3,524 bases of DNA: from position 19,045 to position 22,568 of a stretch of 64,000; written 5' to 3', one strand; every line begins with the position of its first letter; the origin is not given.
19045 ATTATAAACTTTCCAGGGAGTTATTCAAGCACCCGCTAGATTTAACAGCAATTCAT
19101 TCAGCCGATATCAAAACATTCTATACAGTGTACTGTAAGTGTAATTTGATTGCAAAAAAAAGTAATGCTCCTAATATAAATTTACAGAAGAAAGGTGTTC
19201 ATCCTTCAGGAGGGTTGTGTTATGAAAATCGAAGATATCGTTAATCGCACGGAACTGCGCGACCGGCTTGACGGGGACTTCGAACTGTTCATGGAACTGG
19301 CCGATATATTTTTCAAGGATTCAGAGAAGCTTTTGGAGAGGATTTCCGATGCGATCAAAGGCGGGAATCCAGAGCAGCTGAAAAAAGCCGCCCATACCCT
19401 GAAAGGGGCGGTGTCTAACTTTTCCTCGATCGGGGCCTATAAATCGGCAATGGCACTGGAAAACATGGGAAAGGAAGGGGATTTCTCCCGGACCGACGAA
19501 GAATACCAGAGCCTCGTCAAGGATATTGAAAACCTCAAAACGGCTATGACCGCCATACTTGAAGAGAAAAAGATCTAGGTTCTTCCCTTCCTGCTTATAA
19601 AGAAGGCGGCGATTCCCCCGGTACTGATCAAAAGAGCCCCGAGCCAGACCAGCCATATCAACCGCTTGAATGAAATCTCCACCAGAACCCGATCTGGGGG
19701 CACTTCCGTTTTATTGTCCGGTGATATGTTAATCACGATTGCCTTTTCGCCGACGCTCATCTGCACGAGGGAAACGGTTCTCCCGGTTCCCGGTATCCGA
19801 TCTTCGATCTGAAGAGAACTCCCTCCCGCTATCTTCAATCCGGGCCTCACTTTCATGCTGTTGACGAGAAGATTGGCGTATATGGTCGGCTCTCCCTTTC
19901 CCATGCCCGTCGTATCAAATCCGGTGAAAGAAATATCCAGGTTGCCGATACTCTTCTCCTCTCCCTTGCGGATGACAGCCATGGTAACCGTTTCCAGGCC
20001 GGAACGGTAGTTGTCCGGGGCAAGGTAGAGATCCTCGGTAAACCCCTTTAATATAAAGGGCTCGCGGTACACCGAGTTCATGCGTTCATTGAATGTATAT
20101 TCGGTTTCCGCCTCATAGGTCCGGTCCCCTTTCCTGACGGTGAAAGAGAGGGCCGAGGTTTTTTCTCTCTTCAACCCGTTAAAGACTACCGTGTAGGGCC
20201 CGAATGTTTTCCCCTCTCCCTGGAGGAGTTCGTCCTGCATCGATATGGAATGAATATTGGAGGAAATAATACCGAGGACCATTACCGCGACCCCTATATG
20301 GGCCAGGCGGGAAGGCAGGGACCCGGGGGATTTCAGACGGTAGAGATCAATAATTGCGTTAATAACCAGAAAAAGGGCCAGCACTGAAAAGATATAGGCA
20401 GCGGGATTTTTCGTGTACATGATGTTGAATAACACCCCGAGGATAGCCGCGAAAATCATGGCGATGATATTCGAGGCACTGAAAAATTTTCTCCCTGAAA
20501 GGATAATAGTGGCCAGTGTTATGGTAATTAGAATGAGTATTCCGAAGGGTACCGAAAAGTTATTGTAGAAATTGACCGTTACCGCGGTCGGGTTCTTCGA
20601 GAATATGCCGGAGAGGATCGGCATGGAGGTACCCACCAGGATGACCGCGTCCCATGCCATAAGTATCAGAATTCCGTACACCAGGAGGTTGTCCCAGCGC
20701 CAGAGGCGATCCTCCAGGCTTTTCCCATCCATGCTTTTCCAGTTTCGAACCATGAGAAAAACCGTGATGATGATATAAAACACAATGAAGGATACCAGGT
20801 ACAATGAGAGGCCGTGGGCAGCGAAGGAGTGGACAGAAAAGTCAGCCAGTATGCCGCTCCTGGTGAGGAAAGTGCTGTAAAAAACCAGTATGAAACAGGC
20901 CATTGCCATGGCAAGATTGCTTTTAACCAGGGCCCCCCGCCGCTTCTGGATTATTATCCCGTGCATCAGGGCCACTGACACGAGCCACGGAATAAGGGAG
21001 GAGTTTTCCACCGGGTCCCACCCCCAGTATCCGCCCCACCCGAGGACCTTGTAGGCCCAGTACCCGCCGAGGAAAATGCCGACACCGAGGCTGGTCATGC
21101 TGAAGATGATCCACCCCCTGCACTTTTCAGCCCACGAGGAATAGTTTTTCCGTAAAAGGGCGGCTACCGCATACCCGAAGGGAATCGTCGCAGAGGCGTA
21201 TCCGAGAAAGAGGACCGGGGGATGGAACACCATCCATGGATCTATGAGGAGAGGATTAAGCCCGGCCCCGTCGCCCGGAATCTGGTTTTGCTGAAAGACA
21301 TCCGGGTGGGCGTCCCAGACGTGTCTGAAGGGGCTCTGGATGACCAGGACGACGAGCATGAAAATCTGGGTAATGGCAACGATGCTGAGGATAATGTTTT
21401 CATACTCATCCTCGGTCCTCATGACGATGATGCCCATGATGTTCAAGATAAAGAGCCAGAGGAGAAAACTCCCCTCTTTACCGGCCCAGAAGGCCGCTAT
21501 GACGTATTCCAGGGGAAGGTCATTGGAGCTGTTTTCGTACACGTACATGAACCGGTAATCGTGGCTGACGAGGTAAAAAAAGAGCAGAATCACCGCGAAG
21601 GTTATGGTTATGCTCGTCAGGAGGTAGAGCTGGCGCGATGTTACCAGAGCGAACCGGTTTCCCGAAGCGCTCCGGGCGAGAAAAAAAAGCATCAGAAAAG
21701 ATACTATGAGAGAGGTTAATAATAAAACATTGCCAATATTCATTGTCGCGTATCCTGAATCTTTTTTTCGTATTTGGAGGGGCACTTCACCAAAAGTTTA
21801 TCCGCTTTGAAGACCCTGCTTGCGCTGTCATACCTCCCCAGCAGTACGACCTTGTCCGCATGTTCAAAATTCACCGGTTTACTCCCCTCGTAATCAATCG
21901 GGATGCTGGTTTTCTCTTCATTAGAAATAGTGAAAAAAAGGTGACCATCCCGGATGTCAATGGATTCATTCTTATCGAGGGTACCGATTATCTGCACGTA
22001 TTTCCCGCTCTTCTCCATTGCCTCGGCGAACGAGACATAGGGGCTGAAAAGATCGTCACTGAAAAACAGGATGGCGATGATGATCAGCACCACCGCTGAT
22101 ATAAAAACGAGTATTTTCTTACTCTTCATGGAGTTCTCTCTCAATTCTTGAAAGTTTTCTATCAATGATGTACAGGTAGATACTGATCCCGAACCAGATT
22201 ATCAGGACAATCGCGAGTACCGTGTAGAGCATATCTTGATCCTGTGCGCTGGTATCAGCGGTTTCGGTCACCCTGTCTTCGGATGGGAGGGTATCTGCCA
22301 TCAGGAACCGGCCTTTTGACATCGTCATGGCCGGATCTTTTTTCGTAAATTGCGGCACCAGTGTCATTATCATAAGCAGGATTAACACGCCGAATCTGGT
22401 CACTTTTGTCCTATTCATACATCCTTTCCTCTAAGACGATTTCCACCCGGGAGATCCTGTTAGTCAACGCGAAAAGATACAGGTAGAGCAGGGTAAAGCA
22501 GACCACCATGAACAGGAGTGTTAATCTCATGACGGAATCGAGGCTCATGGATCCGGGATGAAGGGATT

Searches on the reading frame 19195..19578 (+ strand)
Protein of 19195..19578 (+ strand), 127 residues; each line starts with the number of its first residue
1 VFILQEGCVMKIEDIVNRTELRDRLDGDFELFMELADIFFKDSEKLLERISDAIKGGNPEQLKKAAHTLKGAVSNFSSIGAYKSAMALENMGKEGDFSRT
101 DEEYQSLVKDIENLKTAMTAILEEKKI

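Call 73: search_protein_families(library=pfam, proteins=[window:19195-19578:+], max_evalue=0.01)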
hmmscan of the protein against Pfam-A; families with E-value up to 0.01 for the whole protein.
window:19195-19578:+ (127 aa): 1 family
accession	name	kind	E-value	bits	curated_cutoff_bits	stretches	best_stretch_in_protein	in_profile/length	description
PF01627.28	Hpt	-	1.7e-11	44.6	24.6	1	34-116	1-83/84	Hpt domain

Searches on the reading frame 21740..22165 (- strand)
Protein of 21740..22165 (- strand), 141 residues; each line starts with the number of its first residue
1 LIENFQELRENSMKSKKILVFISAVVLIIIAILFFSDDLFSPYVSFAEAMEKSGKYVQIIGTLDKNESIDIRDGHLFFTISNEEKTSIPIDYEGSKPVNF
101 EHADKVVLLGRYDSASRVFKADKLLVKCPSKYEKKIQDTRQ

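Call 78: search_protein_families(library=pfam, proteins=[window:21740-22165:-], max_evalue=0.0001)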
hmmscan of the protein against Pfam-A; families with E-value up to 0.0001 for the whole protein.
window:21740-22165:- (141 aa): 1 family
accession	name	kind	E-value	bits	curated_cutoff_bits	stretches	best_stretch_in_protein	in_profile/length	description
PF03100.22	CcmE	-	6.4e-15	55.8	24.6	1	48-135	13-99/99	CcmE domain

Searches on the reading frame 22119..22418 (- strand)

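Call 78: search_protein_families(library=pfam, proteins=[window:22119-22418:-], max_evalue=0.0001)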
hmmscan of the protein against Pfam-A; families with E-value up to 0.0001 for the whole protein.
window:22119-22418:- (99 aa): 1 family
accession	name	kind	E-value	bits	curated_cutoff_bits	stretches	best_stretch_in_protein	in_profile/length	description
PF20077.4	CcmD_alt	-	7e-09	36.1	23.5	1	52-93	21-61/61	CcmD family protein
